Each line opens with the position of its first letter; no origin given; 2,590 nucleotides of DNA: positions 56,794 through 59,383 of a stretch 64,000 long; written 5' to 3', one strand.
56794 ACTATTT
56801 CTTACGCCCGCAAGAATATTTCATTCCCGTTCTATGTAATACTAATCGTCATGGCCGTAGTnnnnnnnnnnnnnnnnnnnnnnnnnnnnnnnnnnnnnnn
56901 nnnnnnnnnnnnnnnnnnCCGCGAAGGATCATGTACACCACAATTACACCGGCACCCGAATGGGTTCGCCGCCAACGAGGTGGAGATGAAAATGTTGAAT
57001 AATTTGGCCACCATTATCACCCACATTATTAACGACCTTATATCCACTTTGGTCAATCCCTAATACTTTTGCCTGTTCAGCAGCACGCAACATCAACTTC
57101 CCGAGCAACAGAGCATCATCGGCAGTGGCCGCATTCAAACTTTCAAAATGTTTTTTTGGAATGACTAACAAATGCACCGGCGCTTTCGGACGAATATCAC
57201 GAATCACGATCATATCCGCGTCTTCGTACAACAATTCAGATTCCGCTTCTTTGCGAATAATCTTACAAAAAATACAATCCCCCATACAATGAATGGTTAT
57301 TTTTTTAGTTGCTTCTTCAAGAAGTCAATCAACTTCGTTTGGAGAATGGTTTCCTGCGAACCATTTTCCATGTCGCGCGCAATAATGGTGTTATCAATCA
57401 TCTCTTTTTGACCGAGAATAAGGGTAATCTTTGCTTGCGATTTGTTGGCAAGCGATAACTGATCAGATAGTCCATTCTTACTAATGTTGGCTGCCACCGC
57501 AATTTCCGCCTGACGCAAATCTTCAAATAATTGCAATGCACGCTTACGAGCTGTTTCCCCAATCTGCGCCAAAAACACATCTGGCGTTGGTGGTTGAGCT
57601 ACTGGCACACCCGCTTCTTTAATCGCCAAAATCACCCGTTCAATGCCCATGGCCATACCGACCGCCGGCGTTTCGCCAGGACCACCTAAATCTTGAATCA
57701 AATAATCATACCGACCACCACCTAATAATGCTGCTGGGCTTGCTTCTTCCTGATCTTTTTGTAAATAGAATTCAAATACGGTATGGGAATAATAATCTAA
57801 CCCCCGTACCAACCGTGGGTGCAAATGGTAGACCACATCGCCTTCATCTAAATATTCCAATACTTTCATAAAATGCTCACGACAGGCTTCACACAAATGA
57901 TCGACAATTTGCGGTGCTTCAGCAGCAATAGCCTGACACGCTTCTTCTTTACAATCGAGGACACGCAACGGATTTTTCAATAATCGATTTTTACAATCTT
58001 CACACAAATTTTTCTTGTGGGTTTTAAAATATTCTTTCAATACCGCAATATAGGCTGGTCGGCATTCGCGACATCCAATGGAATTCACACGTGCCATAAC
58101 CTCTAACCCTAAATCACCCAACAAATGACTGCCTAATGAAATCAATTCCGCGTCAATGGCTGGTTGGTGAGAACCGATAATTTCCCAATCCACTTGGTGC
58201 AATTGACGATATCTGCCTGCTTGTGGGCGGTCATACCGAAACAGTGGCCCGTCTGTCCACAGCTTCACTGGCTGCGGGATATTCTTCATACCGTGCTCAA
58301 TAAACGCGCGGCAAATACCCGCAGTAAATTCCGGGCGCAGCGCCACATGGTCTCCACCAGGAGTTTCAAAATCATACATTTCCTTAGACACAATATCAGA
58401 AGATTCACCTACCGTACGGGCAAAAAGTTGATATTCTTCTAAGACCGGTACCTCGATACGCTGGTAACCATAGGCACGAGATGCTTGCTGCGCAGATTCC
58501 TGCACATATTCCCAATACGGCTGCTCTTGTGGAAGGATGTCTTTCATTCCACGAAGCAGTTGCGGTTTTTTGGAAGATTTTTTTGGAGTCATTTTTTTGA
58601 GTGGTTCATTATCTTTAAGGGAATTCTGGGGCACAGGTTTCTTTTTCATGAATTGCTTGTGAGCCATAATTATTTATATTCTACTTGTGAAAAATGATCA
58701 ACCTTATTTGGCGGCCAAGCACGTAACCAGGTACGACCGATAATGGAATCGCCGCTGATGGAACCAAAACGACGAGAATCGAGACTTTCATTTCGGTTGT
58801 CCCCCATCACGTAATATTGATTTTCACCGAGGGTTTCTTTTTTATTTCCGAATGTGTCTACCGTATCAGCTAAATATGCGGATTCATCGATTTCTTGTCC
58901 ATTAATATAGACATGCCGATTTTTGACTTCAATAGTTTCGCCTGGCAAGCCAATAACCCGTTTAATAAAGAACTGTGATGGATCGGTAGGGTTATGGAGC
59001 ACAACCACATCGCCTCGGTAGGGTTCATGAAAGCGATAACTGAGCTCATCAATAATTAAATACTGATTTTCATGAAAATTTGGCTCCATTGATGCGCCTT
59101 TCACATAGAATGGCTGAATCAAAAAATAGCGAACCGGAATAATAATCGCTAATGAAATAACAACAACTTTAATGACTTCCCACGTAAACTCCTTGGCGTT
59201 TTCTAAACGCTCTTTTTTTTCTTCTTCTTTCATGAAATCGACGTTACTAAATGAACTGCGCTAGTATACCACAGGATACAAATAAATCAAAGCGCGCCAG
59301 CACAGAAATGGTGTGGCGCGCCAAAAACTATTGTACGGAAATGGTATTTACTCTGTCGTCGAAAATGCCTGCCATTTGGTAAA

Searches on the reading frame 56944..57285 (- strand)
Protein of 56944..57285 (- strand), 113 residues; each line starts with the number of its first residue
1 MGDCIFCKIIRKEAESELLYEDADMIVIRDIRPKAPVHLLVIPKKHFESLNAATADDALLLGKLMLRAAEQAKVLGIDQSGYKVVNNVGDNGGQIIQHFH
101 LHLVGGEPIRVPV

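Call 24: search_protein_families(library=pfam, proteins=[window:56944-57285:-], max_evalue=0.001)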
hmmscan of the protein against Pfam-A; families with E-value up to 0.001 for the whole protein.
window:56944-57285:- (113 aa): 2 families
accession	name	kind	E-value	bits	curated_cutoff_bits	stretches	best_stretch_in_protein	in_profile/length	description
PF11969.13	DcpS_C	-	4.9e-23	82.2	24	1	4-105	2-101/114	Scavenger mRNA decapping enzyme C-term binding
PF01230.28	HIT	-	2.9e-22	79.6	21.5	1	11-107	1-96/98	HIT domain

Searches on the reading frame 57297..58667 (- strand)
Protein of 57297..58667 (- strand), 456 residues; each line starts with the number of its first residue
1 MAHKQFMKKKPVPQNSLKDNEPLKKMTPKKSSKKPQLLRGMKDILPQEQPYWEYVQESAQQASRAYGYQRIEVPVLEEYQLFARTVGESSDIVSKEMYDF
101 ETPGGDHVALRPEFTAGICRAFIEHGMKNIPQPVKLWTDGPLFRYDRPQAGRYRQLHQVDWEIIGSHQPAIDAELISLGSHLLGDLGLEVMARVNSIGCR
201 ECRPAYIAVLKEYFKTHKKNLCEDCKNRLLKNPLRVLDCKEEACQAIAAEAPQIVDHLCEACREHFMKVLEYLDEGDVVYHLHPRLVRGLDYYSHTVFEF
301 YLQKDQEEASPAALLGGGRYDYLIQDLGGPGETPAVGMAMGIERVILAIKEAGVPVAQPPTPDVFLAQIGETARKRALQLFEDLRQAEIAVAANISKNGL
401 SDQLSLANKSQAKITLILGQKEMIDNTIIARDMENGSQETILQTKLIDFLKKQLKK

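Call 8: search_protein_families(library=pfam, proteins=[window:57297-58667:-], max_evalue=0.001)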
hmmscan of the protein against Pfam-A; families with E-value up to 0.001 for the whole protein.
window:57297-58667:- (456 aa): 3 families
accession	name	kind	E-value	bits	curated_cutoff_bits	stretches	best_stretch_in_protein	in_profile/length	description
PF13393.11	tRNA-synt_His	-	6e-37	128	25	1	40-345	1-308/308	Histidyl-tRNA synthetase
PF00587.30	tRNA-synt_2b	-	5e-14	53.2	29.3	1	98-351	1-177/179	tRNA synthetase class II core domain (G, H, P, S and T)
PF03129.25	HGTP_anticodon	-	9.1e-10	39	21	1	364-452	2-93/94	Anticodon binding domain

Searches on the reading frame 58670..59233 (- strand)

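Call 8: search_protein_families(library=pfam, proteins=[window:58670-59233:-], max_evalue=0.001)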
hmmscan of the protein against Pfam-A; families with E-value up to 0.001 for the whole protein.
window:58670-59233:- (187 aa): 3 families
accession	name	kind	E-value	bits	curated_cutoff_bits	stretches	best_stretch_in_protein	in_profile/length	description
PF10502.14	Peptidase_S26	-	8.6e-47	159.6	22.9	1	18-173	2-168/168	Signal peptidase, peptidase S26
PF00717.28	Peptidase_S24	-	1.4e-05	25.2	23.3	1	43-105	39-93/116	Peptidase S24-like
PF04313.20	HSDR_N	-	0.00073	19.9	25.1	1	52-110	106-151/198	Type I restriction enzyme R protein N terminus (HSDR_N)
